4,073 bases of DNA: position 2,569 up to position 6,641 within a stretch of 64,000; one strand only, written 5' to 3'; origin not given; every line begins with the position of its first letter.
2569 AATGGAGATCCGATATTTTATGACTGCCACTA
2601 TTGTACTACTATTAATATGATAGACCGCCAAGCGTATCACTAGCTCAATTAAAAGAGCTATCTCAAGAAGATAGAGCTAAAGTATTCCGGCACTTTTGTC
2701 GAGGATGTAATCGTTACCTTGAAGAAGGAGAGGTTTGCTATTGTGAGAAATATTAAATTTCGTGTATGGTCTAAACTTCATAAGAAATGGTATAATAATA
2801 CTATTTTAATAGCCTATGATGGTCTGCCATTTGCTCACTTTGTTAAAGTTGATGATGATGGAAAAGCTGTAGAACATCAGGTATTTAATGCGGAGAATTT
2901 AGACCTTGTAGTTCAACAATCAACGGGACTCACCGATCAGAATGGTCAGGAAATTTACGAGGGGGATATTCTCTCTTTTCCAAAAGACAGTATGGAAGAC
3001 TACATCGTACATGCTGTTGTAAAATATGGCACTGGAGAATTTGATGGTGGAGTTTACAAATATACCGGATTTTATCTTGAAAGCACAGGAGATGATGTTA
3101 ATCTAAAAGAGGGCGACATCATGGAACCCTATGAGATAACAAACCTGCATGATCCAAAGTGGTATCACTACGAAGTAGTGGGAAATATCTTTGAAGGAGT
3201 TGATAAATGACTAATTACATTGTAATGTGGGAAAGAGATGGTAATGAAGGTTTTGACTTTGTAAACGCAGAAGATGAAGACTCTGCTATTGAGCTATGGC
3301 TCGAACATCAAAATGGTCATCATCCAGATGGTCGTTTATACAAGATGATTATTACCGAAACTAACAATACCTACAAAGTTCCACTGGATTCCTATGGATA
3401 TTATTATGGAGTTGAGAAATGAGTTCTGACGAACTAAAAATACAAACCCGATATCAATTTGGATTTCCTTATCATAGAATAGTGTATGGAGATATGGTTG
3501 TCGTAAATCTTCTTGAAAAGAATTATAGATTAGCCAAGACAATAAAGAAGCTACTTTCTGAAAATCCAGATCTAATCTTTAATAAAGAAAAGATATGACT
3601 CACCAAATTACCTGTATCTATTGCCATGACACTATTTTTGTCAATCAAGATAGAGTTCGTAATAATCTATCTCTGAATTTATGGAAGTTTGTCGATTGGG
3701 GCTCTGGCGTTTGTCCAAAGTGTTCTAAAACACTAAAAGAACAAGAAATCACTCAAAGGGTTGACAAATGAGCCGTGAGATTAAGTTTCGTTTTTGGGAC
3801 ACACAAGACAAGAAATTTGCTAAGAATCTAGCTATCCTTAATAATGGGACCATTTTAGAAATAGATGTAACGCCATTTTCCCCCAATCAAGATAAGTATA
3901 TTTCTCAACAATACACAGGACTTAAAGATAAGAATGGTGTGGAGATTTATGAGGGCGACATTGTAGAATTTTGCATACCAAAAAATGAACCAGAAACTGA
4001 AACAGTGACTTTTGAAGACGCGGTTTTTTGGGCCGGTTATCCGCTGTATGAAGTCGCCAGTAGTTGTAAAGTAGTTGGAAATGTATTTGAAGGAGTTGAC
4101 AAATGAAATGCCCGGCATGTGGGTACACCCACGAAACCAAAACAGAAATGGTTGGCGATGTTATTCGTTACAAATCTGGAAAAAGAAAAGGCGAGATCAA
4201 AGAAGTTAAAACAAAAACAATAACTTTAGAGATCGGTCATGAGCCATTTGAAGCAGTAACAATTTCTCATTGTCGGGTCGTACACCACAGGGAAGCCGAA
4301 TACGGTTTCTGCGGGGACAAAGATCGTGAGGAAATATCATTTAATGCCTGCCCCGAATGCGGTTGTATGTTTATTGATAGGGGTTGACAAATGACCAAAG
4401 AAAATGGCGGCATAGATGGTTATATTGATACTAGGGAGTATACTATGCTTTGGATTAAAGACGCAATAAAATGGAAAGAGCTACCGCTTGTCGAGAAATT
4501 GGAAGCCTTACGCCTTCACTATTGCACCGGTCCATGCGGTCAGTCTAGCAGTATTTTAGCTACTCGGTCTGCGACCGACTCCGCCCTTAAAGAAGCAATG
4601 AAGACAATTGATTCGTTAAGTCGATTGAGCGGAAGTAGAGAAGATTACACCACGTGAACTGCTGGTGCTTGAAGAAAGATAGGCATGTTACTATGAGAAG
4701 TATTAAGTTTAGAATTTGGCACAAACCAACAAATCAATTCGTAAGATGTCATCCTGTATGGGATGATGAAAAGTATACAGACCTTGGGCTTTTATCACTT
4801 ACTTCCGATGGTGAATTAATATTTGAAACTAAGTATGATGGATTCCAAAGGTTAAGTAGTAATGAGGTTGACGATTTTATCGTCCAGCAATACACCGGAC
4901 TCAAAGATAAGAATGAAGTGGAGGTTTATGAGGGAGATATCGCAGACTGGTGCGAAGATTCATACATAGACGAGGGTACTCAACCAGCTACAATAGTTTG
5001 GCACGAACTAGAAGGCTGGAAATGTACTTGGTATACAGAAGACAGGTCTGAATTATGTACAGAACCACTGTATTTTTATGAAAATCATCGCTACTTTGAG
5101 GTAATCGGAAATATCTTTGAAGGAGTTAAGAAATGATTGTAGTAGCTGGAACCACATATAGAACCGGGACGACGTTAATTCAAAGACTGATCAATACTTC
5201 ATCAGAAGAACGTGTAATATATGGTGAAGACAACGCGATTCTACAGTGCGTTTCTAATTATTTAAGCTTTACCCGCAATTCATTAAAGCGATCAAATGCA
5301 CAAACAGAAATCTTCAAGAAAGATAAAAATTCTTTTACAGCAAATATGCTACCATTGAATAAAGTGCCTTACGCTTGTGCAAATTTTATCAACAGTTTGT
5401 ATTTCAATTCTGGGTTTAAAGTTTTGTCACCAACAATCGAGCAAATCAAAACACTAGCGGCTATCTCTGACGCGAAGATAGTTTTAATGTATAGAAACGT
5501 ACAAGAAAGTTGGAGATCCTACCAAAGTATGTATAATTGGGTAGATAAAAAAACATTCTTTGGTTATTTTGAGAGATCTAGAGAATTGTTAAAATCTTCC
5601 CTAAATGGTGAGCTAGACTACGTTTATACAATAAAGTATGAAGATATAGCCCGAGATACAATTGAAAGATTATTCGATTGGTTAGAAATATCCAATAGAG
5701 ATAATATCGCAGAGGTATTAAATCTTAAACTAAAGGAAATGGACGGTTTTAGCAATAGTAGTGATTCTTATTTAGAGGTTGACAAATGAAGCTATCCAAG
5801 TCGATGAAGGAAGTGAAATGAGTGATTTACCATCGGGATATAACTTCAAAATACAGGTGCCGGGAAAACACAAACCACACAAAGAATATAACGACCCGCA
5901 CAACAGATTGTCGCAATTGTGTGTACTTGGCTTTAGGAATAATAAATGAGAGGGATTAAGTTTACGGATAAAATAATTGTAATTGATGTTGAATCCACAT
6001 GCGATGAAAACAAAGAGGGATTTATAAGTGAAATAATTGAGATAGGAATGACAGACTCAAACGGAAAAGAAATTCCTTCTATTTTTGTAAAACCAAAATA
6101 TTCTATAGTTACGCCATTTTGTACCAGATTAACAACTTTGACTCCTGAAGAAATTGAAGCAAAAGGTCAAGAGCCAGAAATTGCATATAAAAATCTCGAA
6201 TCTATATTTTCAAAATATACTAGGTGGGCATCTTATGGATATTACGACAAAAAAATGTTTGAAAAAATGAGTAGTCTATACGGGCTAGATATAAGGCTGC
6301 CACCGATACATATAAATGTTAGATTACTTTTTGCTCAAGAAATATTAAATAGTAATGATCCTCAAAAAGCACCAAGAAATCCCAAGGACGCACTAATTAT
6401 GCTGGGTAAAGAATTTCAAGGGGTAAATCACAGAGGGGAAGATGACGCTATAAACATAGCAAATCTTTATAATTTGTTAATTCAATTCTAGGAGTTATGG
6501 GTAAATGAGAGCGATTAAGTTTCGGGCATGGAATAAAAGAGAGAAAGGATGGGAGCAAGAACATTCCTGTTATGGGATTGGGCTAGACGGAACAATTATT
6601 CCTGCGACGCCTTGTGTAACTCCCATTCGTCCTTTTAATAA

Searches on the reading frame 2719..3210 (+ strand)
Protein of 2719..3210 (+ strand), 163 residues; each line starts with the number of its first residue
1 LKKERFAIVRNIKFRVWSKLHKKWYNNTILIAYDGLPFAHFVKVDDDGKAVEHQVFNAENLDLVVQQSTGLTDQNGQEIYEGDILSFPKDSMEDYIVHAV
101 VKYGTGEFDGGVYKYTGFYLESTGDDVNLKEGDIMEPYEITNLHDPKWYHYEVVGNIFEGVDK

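Call 54: search_protein_families(library=pfam, proteins=[window:2719-3210:+], max_evalue=0.001)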
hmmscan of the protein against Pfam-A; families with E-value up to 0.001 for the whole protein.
window:2719-3210:+ (163 aa): 1 family
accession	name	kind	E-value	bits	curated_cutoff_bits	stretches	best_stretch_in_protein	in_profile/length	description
PF09643.15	YopX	-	7.2e-16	58.8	22.4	1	13-159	1-122/128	YopX protein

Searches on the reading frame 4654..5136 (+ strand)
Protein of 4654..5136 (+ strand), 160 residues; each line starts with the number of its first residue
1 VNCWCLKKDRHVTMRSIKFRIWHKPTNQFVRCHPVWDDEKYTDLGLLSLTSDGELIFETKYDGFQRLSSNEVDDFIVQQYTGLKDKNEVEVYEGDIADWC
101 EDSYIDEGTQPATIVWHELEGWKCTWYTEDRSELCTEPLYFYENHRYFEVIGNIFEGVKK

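Call 54: search_protein_families(library=pfam, proteins=[window:4654-5136:+], max_evalue=0.001)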
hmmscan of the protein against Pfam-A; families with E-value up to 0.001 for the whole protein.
window:4654-5136:+ (160 aa): 1 family
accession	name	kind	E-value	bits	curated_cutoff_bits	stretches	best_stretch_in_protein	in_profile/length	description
PF09643.15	YopX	-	1.6e-14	54.5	22.4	1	18-156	1-122/128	YopX protein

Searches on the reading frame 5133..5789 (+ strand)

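Call 54: search_protein_families(library=pfam, proteins=[window:5133-5789:+], max_evalue=0.001)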
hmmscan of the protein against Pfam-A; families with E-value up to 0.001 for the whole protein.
window:5133-5789:+ (218 aa): 1 family
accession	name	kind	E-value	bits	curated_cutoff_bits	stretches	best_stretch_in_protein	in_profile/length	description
PF13469.12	Sulfotransfer_3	-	1.8e-07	32.1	27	1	9-187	8-213/216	Sulfotransferase family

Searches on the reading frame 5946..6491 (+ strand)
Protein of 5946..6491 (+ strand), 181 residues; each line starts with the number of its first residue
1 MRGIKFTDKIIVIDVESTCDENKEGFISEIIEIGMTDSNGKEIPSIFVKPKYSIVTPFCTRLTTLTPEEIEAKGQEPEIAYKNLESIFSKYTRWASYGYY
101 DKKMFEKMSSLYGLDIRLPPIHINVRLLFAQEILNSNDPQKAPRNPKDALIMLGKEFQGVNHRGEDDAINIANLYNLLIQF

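Call 54: search_protein_families(library=pfam, proteins=[window:5946-6491:+], max_evalue=0.001)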
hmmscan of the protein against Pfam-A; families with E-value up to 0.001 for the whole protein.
window:5946-6491:+ (181 aa): 1 family
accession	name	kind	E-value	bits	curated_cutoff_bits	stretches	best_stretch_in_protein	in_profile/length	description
PF00929.31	RNase_T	-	2.6e-12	48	24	1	11-175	1-164/164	Exonuclease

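Call 75: search_solved_structures(query=window:5946-6491:+, max_evalue=0.001)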
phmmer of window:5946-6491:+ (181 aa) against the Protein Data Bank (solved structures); distinct sequences matched with E-value up to 0.001: 6.
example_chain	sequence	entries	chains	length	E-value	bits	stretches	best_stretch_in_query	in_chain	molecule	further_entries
1w0h_A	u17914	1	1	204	1.5e-07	34.5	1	6-176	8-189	3'-5' EXONUCLEASE ERI1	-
4l8r_B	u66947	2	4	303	2.4e-07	33.9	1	6-176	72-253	3'-5' exoribonuclease 1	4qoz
1zbu_A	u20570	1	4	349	3.2e-07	33.5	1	6-176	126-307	3'-5' exonuclease ERI1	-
1zbh_A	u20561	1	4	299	2.2e-06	30.8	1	6-175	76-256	3'-5' exonuclease ERI1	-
7k05_A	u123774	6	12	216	0.00051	23.1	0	10-101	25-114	ERI1 exoribonuclease 3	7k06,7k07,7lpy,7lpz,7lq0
2xri_A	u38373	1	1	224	0.00057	22.9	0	10-101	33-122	ERI1 EXORIBONUCLEASE 3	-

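Call 76: search_protein_families(library=ncbifam, proteins=[window:5946-6491:+], max_evalue=0.001)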
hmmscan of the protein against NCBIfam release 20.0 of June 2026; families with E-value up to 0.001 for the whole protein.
window:5946-6491:+ (181 aa): 2 families
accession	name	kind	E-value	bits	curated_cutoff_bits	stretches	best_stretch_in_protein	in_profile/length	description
NF005838.0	PRK07748.1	equivalog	9.9e-08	31.7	169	1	9-178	5-176/207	3'-5' exonuclease KapD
NF005981.0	PRK08074.1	equivalog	7.7e-05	20.8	789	1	8-73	3-68/931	ATP-dependent DNA helicase DinG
